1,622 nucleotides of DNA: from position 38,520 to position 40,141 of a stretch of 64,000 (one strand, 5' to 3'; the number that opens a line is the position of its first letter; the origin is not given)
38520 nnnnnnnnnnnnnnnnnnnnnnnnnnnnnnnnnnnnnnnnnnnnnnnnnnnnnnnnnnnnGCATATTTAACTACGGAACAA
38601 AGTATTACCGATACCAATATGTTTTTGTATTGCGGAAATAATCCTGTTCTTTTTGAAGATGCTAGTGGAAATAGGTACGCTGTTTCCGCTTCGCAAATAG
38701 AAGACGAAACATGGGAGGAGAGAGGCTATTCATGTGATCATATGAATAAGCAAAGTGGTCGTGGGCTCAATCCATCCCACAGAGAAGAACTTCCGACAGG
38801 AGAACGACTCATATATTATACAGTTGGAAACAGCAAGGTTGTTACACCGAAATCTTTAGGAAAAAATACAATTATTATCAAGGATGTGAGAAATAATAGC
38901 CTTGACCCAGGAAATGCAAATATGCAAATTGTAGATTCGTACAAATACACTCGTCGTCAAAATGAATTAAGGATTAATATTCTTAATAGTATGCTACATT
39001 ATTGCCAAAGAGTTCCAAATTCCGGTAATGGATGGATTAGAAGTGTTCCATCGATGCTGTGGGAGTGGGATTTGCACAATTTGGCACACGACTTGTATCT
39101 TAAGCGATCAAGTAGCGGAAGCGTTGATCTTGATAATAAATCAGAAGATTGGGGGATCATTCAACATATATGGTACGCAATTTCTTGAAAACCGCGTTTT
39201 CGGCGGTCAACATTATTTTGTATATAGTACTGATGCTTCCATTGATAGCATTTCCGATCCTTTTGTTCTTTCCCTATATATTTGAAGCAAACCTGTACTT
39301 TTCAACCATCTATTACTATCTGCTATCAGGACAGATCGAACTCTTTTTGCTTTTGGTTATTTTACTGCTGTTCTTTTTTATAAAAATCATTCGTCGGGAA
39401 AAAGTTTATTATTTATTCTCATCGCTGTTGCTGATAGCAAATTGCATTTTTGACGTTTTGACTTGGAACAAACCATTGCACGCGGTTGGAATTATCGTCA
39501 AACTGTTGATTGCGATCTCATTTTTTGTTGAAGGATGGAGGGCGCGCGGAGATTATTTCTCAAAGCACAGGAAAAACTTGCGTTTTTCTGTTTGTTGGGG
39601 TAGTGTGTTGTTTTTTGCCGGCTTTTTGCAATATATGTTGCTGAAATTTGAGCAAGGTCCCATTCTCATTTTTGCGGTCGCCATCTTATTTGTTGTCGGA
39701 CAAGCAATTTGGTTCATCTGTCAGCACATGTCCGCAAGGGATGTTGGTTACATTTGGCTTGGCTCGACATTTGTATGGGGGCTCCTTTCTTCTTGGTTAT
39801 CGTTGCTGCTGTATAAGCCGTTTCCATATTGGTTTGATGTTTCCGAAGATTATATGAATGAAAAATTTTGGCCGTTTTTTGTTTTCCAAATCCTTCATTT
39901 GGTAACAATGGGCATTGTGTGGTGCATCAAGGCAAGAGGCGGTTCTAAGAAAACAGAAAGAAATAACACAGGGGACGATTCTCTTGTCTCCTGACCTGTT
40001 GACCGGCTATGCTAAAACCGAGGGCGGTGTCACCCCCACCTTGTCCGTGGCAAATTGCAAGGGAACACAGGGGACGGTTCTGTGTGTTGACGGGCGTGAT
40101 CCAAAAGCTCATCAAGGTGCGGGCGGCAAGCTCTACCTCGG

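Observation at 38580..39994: Rhs C-terminal tip and its partner gene form an AT-rich swapped-in cassette; the tip is unassigned and the partner is a polytopic membrane protein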

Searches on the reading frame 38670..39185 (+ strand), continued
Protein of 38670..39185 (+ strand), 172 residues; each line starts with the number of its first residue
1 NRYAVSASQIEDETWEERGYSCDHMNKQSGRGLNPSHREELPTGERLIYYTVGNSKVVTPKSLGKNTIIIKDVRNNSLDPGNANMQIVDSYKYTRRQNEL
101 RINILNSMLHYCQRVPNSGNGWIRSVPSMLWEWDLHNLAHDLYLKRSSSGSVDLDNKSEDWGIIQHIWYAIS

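Call 103: search_protein_families(library=padloc, proteins=[window:38670-39185:+, P0115, P0014, P0012], max_evalue=0.1)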
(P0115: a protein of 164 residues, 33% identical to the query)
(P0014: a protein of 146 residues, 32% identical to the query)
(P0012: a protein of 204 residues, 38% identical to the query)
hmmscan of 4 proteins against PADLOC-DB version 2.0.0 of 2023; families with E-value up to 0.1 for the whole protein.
window:38670-39185:+ (172 aa): 0 families

P0115 (164 aa): 0 families

P0014 (146 aa): 0 families

P0012 (204 aa): 0 families

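Call 104: search_solved_structures(query=P0012, max_evalue=10, show_alignments=3)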
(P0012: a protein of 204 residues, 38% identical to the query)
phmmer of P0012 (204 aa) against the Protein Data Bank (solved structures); distinct sequences matched with E-value up to 10: 25.
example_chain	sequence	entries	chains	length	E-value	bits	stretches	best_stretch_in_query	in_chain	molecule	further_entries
6suq_A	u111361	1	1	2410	0.0051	20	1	4-58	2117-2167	TcdB2,TccC3,Genome polyprotein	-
6h6e_F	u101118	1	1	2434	0.018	18.2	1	4-49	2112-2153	TcdB2,TccC3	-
6suf_F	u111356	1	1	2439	0.018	18.2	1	4-49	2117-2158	TcdB2,TccC3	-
9c4k_Q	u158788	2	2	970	0.03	17.5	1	4-49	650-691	Toxin subunit YenC2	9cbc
6sup_A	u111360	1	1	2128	0.035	17.3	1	4-47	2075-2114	TcdB2,TccC3,Cell division control protein 42 homolog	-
6h6g_A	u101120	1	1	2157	0.056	16.6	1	4-47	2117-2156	TcdB2,TccC3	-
4o9x_A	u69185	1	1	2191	0.058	16.5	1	4-47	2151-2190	TcdB2, TccC3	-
4igl_B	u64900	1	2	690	0.1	15.7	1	4-47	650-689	YenC2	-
6h6f_F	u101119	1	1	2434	0.17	15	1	4-49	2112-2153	TcdB2,TccC3,TccC3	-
6sue_F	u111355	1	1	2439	0.17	15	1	4-49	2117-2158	TcdB2,TccC3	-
8fmw_AV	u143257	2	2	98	0.2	14.8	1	27-102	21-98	50S ribosomal protein L23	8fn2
5kis_B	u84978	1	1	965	0.66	13.1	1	4-49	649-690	RHS2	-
3p1l_A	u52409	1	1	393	0.7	13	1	148-200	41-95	Lipoprotein yfgL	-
3prw_A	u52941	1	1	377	0.71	13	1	148-200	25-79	Lipoprotein yfgL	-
28jl_B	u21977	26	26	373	0.73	12.9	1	148-200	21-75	Outer membrane protein assembly factor BamB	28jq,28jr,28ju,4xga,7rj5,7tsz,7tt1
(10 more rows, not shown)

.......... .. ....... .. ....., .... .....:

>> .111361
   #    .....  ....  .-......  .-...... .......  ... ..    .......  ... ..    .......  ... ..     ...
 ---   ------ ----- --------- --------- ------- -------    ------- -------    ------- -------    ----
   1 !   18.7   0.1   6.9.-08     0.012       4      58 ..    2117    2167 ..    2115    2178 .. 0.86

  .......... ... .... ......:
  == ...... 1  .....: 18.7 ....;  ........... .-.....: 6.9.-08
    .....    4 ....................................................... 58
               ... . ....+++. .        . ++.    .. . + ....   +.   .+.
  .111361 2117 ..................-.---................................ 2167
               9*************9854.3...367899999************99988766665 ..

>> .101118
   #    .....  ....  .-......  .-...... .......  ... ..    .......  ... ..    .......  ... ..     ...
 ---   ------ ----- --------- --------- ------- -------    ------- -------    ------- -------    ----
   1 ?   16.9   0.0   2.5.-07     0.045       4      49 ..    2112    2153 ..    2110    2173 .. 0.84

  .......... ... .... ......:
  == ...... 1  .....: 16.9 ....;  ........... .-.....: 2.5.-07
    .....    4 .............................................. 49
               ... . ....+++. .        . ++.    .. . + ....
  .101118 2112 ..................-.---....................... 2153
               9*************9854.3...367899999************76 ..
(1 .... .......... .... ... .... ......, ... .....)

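Call 105: search_protein_families(library=ncbifam, alignment_id=A2, max_evalue=1)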
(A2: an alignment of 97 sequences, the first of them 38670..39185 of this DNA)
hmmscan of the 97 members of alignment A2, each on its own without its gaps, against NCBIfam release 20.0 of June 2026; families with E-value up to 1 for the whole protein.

A. member 1, window:38670-39185:+ (172 aa): 0 families

B. families by the number of members that match (of 97 scanned): 43 families (the first 25 are shown)
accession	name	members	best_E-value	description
TIGR03696.1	Rhs_assc_core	10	1.8e-19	RHS repeat-associated core domain-containing protein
NF041261.1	RHS_core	3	8.2e-08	RHS element core protein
NF006319.0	PRK08527.1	3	0.012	acetolactate synthase large subunit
TIGR01215.1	minE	2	0.033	cell division topological specificity factor MinE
NF033863.1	immun_TipC_fam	1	0.00045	TipC family immunity protein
NF047523.1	LIC_20245_fam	1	0.0028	LIC_20245 family lipoprotein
NF041737.1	choice_anch_S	1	0.0035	choice-of-anchor S family protein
NF002566.0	PRK02201.1-1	1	0.0052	membrane protein insertase YidC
NF006293.0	PRK08476.1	1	0.0078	F0F1 ATP synthase subunit B'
NF049880.1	FvfA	1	0.0089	Francisella virulence factor A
NF040905.2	GguA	1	0.018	multiple monosaccharide ABC transporter ATP-binding protein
NF010662.0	PRK14058.1-4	1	0.018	[LysW]-aminoadipate/[LysW]-glutamate kinase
NF008989.0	PRK12334.2-1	1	0.019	nucleoside triphosphate pyrophosphohydrolase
NF008351.0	PRK11138.1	1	0.02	outer membrane protein assembly factor BamB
NF045993.1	MAG0130_MAG3770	1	0.024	MAG0130/MAG3770 family membrane protein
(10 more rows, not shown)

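Call 106: search_dna_similar(query=window:38670-39185:+, collection=plasmids, mode=protein, max_evalue=0.01)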
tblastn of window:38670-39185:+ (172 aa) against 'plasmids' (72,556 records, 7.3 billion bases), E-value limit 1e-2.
No match.

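Call 107: search_dna_similar(query=window:38670-39185:+, collection=phages, mode=protein, max_evalue=0.01)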
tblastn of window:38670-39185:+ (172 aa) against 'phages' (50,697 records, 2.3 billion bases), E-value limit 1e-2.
Records with a match: 11; places in all: 11; records where one place covers at least 80% of the query: 0.
Best place of each record, by identity: <60% 11.
By first word of the organism name: Prevotella 9; uncultured 2.
By host as written in the record: Prevotella sp. 9; - 2.
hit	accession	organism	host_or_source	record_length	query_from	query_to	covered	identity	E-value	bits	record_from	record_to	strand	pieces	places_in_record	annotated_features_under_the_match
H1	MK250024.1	Prevotella phage Lak-B5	Prevotella sp.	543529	84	171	51%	33.0%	5e-3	42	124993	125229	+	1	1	record has no annotation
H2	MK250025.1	Prevotella phage Lak-B6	Prevotella sp.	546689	84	171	51%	33.0%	5e-3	42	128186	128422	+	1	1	record has no annotation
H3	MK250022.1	Prevotella phage Lak-B3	Prevotella sp.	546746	84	171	51%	33.0%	5e-3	42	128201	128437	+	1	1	record has no annotation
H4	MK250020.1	Prevotella phage Lak-B1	Prevotella sp.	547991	84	171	51%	33.0%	5e-3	42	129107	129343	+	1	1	record has no annotation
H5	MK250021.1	Prevotella phage Lak-B2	Prevotella sp.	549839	84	171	51%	33.0%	5e-3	42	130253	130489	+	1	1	record has no annotation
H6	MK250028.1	Prevotella phage Lak-B9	Prevotella sp.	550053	84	171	51%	33.0%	5e-3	42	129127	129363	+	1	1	record has no annotation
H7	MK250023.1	Prevotella phage Lak-B4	Prevotella sp.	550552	84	171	51%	33.0%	5e-3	42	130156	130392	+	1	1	record has no annotation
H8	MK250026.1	Prevotella phage Lak-B7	Prevotella sp.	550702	84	171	51%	33.0%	5e-3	42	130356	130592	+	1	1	record has no annotation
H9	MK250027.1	Prevotella phage Lak-B8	Prevotella sp.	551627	84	171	51%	33.0%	5e-3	42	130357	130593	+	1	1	record has no annotation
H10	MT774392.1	uncultured phage cr128_1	human feces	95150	84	171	51%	31.5%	3e-3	43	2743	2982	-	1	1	hypothetical protein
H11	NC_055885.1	uncultured phage cr128_1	human feces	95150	84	171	51%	31.5%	3e-3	43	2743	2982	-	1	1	hypothetical protein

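Call 108: get_annotated_region(hit=H10, flank=4000)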
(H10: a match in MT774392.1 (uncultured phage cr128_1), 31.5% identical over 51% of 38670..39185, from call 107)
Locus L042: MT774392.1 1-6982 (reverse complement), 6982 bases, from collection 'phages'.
description: Uncultured phage cr128_1, complete genome.
organism: uncultured phage cr128_1 (NCBI taxid 2772076)
taxonomy: Viruses; Duplodnaviria; Heunggongvirae; Uroviricota; Caudoviricetes; Crassvirales; Steigviridae; Asinivirinae; Mahlunavirus; Mahlunavirus rarus
host: -; source: human feces; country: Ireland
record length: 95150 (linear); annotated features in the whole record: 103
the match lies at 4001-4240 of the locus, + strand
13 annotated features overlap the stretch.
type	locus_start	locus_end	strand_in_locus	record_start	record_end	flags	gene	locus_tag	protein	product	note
tRNA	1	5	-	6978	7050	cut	-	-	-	tRNA-Arg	-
CDS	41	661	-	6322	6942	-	-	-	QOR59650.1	hypothetical protein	gp_25373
CDS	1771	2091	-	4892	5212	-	-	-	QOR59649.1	hypothetical protein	gp_25372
CDS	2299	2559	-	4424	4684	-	-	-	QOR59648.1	hypothetical protein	gp_25371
CDS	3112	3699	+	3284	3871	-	-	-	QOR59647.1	hypothetical protein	gp_25370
CDS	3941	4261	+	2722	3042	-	-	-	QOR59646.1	hypothetical protein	gp_25369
CDS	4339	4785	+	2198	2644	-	-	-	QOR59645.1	putative DpsA protein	gp_25368; putative DpsA protein [phiCrAss001]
CDS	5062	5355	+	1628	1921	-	-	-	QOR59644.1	hypothetical protein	gp_25367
CDS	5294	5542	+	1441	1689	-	-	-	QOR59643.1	putative transcription factor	gp_25366; putative transcription factor, zinc-finger fold [phiCrAss001]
CDS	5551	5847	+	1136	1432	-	-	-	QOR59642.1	hypothetical protein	gp_25365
CDS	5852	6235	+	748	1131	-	-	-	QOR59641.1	VpsT-like putative transcriptional regulator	gp_25364; putative transcriptional regulator, VpsT-like [phiCrAss001]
CDS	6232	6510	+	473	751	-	-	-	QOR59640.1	protein HU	gp_25363; Protein HU [phiCrAss001]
CDS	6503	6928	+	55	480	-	-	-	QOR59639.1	putative 10kDa chaperonin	gp_25362; putative 10kDa chaperonin [phiCrAss001]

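Call 111: search_protein_families(library=pfam, proteins=[L009:9653-10129:+, L010:7272-7694:+, L011:12363-12803:+, L038:6125-6559:+], max_evalue=0.1)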
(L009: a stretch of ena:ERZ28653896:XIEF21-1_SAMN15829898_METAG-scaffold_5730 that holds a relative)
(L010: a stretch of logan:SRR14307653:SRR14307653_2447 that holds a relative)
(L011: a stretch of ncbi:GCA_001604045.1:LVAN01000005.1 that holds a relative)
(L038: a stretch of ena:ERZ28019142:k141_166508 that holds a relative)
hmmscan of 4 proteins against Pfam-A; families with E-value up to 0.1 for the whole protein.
L009:9653-10129:+ (159 aa): 0 families

L010:7272-7694:+ (141 aa): 0 families

L011:12363-12803:+ (147 aa): 0 families

L038:6125-6559:+ (145 aa): 0 families

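Call 116: search_dna_similar(query=P0115, collection=plasmids, mode=protein, max_evalue=0.001)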
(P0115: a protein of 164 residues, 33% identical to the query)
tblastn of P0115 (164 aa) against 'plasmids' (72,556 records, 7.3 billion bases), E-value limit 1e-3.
No match.

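Call 117: search_dna_similar(query=P0012, collection=plasmids, mode=protein, max_evalue=0.001)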
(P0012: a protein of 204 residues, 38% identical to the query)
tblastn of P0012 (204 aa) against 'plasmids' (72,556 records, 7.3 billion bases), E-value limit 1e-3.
No match.

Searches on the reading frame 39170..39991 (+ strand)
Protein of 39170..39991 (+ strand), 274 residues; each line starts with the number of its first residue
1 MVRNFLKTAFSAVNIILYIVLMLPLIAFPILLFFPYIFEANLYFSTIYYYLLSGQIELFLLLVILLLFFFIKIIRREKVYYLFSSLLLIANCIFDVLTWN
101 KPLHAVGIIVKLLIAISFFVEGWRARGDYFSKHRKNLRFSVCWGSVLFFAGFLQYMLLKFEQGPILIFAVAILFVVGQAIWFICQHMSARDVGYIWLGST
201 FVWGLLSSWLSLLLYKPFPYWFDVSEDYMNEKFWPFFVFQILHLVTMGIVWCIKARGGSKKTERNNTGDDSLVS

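Call 6: search_protein_families(library=pfam, proteins=[window:39170-39991:+], max_evalue=0.1)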
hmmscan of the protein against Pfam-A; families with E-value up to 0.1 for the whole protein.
window:39170-39991:+ (274 aa): 0 families

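Call 7: search_protein_families(library=ncbifam, proteins=[window:39170-39991:+], max_evalue=0.1)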
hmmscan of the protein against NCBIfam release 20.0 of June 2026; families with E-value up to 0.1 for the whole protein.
window:39170-39991:+ (274 aa): 0 families

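Call 9: find_homologous_proteins(query=window:39170-39991:+, max_evalue=0.001)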
Query window:39170-39991:+ (274 aa): 2 proteins with E <= 0.001 among 2479 candidates.
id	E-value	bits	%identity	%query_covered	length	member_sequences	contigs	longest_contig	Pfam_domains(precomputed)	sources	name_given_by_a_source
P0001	2.4e-176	603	100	100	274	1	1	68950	-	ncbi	-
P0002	1.8e-36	144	35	97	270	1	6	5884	-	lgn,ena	-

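Call 11: find_encoding_contigs(protein=P0002, flank=10000, max_places=10)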
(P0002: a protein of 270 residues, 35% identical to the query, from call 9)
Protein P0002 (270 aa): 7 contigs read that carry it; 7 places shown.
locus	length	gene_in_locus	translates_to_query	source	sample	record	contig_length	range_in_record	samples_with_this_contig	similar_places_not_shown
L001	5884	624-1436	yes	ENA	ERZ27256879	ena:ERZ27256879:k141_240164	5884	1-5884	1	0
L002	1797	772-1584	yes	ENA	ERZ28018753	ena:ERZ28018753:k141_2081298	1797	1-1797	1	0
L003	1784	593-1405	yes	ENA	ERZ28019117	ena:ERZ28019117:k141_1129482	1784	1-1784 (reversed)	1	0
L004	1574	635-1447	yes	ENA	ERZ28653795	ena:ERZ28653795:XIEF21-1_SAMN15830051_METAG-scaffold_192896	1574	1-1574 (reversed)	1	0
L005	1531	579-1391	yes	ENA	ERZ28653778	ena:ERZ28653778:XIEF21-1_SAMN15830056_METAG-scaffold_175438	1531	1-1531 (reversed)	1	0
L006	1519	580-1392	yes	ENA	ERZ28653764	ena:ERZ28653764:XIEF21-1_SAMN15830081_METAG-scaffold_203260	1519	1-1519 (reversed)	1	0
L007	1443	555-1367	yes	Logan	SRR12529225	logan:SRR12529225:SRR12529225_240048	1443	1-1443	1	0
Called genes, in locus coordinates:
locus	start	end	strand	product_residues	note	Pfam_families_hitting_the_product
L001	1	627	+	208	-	?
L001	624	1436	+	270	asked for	-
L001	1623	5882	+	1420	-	?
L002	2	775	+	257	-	?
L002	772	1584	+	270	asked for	-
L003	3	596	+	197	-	?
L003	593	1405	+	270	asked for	-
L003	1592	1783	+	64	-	?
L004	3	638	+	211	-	?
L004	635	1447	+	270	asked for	-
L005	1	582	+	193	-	?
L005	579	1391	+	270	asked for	-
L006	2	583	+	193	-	?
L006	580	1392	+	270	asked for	-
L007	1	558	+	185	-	?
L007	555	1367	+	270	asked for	-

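Call 12: find_encoding_contigs(protein=P0001, flank=10000, max_places=5)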
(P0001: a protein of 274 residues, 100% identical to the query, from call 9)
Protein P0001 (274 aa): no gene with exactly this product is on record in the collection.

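Call 81: search_protein_families(library=phrogs, proteins=[window:39170-39991:+], max_evalue=0.1)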
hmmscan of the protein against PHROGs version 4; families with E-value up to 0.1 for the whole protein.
window:39170-39991:+ (274 aa): 0 families

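Call 84: predict_structure(alignment_id=A7)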
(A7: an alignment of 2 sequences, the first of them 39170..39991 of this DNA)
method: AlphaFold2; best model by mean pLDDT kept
length: 274 residues; sequences in the alignment: 2
mean_pLDDT: 51.4   pTM: 0.36
mean pLDDT of the five models: 51.4, 48.7, 42.3, 41.2, 39.7
residues with pLDDT >= 90: 0; 70-90: 0; 50-70: 171; < 50: 103
segments of 3 or more residues with pLDDT < 50: 1-10, 51-54, 56-58, 123-141, 147-149, 151-168, 205-207, 258-274
pLDDT, mean of each block of 10 residues (from residue 1): 40 53 51 50 52 49 56 55 57 59 57 58 46 45 49 47 47 50 53 52 50 55 57 56 56 52 43 34
secondary structure, 60 per line:
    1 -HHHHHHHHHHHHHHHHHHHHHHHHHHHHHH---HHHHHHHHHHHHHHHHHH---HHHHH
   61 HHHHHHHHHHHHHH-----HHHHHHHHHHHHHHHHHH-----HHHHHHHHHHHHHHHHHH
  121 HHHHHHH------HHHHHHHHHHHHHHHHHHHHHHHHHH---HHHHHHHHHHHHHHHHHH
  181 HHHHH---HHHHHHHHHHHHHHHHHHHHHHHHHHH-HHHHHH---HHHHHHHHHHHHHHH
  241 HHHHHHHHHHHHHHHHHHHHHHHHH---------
elements in order: H2-31 H35-52 H56-74 H80-97 H103-127 H134-159 H163-185 H189-215 H217-222 H226-265

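Call 103: search_protein_families(library=padloc, proteins=[window:39170-39991:+], max_evalue=0.1)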
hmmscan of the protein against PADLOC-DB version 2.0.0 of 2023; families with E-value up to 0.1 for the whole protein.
window:39170-39991:+ (274 aa): 0 families

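Call 111: search_protein_families(library=pfam, proteins=[P0002], max_evalue=0.1)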
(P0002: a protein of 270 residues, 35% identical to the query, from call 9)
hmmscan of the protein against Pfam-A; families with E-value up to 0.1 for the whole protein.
P0002 (270 aa): 0 families
